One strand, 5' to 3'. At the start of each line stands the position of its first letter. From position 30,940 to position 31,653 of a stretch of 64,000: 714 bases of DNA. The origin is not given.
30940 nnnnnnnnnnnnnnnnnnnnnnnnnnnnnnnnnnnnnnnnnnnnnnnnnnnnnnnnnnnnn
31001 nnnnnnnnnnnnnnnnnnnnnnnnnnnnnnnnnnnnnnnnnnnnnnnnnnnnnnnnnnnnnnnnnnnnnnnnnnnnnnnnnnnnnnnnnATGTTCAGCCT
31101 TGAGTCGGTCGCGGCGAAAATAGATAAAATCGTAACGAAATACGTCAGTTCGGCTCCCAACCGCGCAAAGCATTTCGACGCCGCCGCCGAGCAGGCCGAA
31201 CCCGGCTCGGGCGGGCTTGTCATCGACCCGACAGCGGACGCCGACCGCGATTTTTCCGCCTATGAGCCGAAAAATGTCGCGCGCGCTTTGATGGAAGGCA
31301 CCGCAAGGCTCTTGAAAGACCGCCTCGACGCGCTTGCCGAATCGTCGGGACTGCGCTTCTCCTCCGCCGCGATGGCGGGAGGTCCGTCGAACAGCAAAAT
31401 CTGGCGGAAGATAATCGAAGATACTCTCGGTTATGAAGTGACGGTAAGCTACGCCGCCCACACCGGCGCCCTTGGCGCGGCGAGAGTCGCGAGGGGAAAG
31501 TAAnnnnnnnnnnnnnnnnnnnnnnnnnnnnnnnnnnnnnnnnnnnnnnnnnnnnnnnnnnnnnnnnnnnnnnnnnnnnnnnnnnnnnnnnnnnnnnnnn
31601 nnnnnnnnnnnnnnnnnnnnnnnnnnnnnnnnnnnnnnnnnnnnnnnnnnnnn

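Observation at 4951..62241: Ten paralogous SBP-like lipoproteins in a housekeeping region, none with a cognate importer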

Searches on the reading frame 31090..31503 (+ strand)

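Call 10: search_protein_families(library=pfam, proteins=[window:31090-31503:+], max_evalue=0.001)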
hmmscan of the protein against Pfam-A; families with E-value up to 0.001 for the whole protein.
window:31090-31503:+ (137 aa): 2 families
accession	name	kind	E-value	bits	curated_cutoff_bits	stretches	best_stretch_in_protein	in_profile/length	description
PF02782.22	FGGY_C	-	6e-12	46.2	27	1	36-134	103-194/198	FGGY family of carbohydrate kinases, C-terminal domain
PF01869.26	BcrAD_BadFG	-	0.00041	20.4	31.5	1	60-133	191-270/271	BadF/BadG/BcrA/BcrD ATPase family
